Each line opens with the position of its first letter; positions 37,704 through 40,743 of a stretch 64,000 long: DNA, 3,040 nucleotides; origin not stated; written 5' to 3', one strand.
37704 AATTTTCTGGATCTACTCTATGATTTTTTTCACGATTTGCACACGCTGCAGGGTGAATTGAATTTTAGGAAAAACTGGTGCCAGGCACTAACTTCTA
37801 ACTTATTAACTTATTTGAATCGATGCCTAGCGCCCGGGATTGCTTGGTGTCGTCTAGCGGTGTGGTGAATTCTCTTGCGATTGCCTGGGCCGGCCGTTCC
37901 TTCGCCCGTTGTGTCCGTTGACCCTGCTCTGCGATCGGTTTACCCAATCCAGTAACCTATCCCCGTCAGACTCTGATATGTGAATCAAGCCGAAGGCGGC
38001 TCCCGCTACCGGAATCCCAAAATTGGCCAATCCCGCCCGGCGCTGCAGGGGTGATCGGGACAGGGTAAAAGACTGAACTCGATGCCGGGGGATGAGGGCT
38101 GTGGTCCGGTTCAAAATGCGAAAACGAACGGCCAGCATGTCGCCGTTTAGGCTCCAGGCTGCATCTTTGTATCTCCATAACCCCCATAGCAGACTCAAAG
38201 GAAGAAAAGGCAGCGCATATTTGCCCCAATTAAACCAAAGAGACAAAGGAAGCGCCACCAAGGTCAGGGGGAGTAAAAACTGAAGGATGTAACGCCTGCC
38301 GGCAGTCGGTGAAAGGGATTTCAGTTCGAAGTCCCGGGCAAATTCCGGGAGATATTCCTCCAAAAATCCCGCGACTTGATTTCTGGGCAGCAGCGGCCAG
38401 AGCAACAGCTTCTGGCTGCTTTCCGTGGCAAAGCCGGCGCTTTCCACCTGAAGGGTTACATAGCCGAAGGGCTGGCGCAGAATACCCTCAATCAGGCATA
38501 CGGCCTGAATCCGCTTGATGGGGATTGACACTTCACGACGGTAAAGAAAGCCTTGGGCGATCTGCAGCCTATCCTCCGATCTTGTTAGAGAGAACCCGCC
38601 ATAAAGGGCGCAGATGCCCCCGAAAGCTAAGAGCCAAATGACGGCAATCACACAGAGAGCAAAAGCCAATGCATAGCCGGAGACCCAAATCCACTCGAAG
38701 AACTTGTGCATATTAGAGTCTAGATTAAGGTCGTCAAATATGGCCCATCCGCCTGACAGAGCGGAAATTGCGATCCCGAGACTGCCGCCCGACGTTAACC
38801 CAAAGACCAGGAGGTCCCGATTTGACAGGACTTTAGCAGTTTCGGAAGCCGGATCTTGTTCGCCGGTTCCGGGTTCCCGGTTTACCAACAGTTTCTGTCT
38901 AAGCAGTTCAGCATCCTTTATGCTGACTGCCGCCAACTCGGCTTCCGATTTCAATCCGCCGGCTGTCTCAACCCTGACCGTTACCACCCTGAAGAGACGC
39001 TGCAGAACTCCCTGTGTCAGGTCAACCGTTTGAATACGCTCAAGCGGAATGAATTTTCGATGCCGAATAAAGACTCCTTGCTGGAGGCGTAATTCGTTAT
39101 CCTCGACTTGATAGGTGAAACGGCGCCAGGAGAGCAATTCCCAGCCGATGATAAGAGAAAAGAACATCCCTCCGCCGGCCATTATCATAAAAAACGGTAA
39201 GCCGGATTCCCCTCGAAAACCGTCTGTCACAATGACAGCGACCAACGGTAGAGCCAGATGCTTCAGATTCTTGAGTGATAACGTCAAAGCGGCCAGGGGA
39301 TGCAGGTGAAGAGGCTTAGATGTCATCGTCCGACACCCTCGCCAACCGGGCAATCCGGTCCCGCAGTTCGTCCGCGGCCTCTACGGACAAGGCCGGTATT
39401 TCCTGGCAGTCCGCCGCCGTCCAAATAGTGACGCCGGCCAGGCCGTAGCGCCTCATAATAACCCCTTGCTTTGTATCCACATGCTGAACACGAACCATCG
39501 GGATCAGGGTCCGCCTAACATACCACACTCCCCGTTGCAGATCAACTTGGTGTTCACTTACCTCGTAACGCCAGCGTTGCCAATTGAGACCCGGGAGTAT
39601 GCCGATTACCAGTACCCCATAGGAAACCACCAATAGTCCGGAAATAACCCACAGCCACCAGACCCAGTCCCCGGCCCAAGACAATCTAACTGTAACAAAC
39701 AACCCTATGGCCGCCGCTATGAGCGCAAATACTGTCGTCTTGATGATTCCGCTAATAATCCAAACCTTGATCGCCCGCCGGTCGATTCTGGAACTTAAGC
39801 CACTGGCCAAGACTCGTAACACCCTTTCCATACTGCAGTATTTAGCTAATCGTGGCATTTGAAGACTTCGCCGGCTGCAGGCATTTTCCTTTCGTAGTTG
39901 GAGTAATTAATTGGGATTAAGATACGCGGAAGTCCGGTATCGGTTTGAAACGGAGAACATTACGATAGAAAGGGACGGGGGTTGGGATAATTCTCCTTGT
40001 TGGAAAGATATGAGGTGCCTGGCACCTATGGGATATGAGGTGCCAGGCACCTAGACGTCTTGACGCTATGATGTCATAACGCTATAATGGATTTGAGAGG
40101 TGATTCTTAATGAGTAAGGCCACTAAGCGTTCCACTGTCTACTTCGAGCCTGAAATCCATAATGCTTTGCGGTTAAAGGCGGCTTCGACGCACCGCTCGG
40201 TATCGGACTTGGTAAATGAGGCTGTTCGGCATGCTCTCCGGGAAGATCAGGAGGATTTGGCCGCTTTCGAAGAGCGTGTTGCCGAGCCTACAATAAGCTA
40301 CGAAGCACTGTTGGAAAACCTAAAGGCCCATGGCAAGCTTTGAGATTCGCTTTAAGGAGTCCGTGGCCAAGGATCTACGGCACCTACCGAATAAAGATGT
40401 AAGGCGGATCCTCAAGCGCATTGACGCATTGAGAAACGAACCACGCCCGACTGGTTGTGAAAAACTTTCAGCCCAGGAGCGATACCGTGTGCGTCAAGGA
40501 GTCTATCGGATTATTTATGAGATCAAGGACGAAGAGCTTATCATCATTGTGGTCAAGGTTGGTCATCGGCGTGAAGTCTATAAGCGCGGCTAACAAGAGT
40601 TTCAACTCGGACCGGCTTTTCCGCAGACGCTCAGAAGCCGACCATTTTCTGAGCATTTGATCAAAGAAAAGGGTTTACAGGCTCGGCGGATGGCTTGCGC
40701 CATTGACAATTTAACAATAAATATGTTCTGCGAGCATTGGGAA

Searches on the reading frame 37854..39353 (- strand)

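Call 104: search_protein_families(library=pfam, proteins=[window:37854-39353:-], max_evalue=0.01)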
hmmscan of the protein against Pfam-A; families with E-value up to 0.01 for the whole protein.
window:37854-39353:- (499 aa): 3 families
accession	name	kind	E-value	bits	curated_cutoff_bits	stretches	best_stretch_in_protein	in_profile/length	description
PF03703.20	bPH_2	-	1.6e-48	163.3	22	3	76-154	1-77/78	Bacterial PH domain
PF24649.1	DUF7642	-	2.6e-08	34.2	27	1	95-157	30-93/100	Domain of unknown function (DUF7642)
PF06713.17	bPH_4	-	0.00094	19.7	22.9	0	80-117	2-36/74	Bacterial PH domain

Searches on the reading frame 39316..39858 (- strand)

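Call 104: search_protein_families(library=pfam, proteins=[window:39316-39858:-], max_evalue=0.01)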
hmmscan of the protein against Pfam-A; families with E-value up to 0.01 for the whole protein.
window:39316-39858:- (180 aa): 1 family
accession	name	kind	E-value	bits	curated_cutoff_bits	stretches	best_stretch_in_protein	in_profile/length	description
PF03703.20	bPH_2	-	7e-18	65.1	22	1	93-169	1-78/78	Bacterial PH domain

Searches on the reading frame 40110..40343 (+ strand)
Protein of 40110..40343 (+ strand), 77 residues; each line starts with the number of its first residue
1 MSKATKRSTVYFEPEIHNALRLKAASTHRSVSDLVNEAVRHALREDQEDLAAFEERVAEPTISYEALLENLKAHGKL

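Call 104: search_protein_families(library=pfam, proteins=[window:40110-40343:+], max_evalue=0.01)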
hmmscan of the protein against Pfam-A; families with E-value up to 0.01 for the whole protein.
window:40110-40343:+ (77 aa): 4 families
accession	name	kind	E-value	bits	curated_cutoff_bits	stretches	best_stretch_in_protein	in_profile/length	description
PF20605.4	Antitox_RHH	-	1.1e-05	25.9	27.2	1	9-39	8-38/50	Antitoxin-like ribbon-helix-helix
PF07878.17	RHH_5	-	0.00098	19.3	26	1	6-46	2-42/43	CopG-like RHH_1 or ribbon-helix-helix domain, RHH_5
PF01402.27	RHH_1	-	0.0051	17.2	20.5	0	19-44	13-38/39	Ribbon-helix-helix protein, copG family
PF09274.16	ParG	-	0.006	17.1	21.4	1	4-46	33-75/76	ParG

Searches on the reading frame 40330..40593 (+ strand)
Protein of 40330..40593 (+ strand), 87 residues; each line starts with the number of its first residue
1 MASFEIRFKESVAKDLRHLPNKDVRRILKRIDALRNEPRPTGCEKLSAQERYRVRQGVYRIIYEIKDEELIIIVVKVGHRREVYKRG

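Call 104: search_protein_families(library=pfam, proteins=[window:40330-40593:+], max_evalue=0.01)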
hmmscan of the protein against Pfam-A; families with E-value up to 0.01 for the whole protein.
window:40330-40593:+ (87 aa): 1 family
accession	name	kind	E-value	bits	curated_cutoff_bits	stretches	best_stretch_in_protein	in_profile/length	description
PF05016.21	ParE_toxin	-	1.2e-11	45.4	23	1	6-84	1-89/89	ParE toxin of type II toxin-antitoxin system, parDE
